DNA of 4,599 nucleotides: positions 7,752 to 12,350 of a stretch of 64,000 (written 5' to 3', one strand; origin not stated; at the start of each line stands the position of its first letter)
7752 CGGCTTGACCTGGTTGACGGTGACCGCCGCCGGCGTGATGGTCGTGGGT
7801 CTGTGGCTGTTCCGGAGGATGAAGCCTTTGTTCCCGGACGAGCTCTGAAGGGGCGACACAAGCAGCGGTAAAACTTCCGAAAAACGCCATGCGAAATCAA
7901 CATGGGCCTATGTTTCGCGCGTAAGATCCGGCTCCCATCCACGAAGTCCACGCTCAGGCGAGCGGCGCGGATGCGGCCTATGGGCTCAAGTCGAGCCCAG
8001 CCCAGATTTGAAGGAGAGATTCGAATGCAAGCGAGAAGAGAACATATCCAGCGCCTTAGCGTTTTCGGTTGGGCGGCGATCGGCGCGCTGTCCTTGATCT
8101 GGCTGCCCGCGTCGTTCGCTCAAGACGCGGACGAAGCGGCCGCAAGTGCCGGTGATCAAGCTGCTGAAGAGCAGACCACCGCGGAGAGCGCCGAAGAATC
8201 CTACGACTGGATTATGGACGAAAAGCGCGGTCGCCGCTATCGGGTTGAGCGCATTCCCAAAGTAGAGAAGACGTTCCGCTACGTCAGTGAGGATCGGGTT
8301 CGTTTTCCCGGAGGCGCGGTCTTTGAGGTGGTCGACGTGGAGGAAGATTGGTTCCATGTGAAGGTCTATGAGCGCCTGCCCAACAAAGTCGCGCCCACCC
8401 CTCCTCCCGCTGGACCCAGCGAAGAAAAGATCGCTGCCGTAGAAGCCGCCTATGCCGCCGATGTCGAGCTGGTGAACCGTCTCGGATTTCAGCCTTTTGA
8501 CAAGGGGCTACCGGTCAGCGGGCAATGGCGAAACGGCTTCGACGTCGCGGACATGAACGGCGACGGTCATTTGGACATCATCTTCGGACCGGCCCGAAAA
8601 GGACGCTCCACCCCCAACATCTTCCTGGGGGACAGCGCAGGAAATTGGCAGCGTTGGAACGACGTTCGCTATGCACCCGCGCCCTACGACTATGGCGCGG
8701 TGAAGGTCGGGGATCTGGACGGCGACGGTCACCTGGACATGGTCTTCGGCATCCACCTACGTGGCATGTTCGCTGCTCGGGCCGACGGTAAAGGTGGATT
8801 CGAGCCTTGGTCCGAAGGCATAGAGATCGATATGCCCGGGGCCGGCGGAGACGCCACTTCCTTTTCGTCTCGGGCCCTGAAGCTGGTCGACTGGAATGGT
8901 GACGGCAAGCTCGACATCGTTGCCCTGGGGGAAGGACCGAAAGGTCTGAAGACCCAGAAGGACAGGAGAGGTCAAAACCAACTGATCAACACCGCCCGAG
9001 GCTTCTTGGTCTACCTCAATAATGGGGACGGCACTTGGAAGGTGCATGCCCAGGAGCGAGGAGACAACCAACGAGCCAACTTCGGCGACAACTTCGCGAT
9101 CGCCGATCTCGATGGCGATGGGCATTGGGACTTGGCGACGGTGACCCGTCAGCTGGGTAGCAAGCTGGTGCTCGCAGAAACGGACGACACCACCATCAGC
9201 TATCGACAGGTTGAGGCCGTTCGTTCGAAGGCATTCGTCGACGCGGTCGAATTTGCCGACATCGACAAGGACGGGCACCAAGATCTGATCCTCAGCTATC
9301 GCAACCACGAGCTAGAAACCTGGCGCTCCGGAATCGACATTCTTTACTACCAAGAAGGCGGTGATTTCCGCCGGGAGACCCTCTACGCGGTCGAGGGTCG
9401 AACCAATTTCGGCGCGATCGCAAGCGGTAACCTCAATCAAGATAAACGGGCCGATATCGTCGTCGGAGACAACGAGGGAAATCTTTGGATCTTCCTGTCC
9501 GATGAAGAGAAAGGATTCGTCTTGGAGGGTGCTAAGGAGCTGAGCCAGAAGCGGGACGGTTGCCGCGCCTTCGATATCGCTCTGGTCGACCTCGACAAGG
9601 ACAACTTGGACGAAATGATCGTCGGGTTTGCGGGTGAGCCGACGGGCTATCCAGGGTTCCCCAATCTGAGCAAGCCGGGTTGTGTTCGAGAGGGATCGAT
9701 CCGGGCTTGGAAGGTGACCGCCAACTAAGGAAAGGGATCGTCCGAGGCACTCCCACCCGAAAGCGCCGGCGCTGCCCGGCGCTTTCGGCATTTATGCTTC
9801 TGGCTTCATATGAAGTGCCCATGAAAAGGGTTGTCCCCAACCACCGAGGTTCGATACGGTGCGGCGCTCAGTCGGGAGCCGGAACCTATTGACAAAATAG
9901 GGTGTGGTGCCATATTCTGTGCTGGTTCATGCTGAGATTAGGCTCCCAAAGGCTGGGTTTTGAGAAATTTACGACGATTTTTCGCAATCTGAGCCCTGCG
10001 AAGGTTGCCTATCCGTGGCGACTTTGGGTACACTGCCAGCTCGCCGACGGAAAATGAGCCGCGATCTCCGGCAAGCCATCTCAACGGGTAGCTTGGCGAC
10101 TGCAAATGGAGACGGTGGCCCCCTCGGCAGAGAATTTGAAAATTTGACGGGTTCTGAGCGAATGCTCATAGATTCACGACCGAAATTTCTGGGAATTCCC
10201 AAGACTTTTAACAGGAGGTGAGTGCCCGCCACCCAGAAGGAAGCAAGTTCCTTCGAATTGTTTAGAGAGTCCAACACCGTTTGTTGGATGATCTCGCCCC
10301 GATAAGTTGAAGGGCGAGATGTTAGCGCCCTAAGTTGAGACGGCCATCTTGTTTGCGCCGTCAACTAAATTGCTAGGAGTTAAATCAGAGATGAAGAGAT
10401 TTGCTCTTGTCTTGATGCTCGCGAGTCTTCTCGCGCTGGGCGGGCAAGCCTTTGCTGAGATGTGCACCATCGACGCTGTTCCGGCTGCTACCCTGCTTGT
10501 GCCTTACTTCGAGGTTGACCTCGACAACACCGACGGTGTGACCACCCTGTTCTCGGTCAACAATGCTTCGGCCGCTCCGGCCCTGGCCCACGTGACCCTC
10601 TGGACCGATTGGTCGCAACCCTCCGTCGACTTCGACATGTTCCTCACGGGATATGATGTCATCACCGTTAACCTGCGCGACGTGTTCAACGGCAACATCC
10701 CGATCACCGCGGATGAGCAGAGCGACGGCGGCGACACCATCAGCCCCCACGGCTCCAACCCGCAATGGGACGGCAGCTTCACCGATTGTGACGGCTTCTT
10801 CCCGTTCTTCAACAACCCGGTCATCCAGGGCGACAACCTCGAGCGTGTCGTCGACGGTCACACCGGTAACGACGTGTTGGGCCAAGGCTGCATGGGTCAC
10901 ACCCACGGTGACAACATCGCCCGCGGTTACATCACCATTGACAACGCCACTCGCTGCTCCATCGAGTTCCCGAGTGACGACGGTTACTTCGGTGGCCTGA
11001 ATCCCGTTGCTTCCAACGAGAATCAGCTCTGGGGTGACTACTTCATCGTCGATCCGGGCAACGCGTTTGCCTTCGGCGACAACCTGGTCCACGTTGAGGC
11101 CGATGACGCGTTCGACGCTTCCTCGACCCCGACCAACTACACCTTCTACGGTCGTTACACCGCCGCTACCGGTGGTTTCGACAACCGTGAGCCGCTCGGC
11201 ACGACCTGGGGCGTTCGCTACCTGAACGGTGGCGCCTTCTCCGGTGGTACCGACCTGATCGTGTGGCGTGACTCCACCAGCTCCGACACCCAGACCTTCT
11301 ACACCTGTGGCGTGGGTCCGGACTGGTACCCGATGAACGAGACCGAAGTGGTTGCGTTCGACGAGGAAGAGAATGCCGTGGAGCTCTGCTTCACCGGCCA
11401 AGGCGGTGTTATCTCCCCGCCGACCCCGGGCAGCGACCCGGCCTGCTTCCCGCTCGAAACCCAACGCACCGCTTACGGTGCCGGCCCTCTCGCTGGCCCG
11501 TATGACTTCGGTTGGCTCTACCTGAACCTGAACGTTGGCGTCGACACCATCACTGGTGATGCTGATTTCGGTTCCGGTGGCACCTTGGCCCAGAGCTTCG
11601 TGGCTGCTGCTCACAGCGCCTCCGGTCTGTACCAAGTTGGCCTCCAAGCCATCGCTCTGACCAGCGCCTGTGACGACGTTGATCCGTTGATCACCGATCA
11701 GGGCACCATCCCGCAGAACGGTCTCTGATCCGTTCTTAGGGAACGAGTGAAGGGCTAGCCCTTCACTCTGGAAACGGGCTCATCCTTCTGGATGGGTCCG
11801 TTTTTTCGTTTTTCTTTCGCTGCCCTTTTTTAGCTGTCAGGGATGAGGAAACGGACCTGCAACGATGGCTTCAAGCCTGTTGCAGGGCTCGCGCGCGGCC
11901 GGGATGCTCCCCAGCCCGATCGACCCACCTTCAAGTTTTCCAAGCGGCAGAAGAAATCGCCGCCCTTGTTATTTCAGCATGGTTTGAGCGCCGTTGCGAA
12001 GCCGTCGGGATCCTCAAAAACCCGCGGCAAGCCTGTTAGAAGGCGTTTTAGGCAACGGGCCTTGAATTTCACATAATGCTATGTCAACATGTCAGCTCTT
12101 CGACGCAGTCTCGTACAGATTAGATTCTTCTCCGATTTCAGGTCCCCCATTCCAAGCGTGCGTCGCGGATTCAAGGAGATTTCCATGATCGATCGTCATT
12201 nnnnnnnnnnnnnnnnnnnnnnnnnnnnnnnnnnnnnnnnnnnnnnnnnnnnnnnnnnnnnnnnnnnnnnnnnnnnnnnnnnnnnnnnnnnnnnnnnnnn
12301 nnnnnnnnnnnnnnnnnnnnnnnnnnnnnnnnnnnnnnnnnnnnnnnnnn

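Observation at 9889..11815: Orphan, apparently highly expressed, monocistronic secreted protein with no recognisable family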

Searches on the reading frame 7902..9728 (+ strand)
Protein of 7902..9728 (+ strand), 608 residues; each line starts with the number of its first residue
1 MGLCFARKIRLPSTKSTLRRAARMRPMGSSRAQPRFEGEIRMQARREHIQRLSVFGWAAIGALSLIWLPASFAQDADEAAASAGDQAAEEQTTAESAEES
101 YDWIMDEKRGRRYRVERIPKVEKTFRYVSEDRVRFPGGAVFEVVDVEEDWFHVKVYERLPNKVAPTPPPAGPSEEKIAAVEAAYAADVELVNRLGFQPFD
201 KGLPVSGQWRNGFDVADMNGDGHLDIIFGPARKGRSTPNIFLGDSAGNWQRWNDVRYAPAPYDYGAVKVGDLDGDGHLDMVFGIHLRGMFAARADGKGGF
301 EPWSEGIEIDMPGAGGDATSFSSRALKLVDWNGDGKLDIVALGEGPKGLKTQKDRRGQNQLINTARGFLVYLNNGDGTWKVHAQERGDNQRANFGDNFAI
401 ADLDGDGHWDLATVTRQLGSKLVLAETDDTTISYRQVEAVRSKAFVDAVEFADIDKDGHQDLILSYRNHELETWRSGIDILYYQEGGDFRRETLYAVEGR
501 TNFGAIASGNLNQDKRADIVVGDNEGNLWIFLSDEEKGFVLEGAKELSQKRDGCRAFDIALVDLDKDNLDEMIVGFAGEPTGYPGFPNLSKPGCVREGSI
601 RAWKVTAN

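Call 12: search_protein_families(library=pfam, proteins=[window:7902-9728:+], max_evalue=0.001)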
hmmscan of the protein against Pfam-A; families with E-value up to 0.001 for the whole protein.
window:7902-9728:+ (608 aa): 4 families
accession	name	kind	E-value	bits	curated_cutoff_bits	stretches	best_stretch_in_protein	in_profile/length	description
PF13517.12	FG-GAP_3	-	3.3e-31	108.1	26.9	4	217-281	1-60/61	FG-GAP-like repeat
PF01839.29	FG-GAP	-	1e-15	57.7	22.1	0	269-282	7-20/37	FG-GAP repeat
PF12256.14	TcdB_toxin_midN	-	2e-06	27.7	24.8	0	318-347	22-51/181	Insecticide toxin TcdB middle/N-terminal region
PF16743.10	PliI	-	0.00014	22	27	0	444-467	57-80/123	Periplasmic lysozyme inhibitor of I-type lysozyme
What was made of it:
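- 7902..9728 (+): Secreted FG-GAP/VCBS beta-propeller protein, a conserved upstream neighbour. Pfam FG-GAP_3 3.3e-31 (call 12).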

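Call 40: search_protein_families(library=ncbifam, proteins=[window:7902-9728:+], max_evalue=0.1)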
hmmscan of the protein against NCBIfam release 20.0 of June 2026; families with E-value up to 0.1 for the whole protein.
window:7902-9728:+ (608 aa): 4 families
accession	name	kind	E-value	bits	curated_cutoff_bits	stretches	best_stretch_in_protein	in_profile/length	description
NF047539.1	XAC2610_fam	domain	0.00029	21.3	35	0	214-236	2-24/89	XAC2610-related protein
NF046077.1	LPS_M949_RS01915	subfamily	0.0016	18.4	60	0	445-467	67-89/154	M949_RS01915 family surface polysaccharide biosynthesis protein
NF052323.1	T9SSA_dep_M6i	equivalog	0.014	13.3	600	1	368-469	754-859/1043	T9SS-dependent M6-like inactivated metalloprotease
NF040734.1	CC-COOH_SaoC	equivalog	0.015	15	80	0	400-465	52-117/148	Cys-Cys-COOH (seleno)protein SaoC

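Call 49: search_protein_families(library=padloc, proteins=[window:7902-9728:+], max_evalue=0.01)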
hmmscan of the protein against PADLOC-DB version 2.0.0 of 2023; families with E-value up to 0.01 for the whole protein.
window:7902-9728:+ (608 aa): 0 families

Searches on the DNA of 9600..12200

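Call 14: search_rna_families(source=window, start=9600, end=12200, threshold=evalue, max_evalue=1)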
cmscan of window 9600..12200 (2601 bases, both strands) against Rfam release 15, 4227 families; matches with E-value up to 1: 1.
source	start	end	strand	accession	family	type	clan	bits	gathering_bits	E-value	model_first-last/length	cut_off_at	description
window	10222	10259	+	RF01341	CRISPR-DR30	Gene; CRISPR;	-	21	50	0.97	1-38/38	no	CRISPR RNA direct repeat element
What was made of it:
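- Tried and rejected: RNA families: Rfam on 9600-12200 gave only a chance-level CRISPR-DR30 hit at E 0.97 (call 14).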
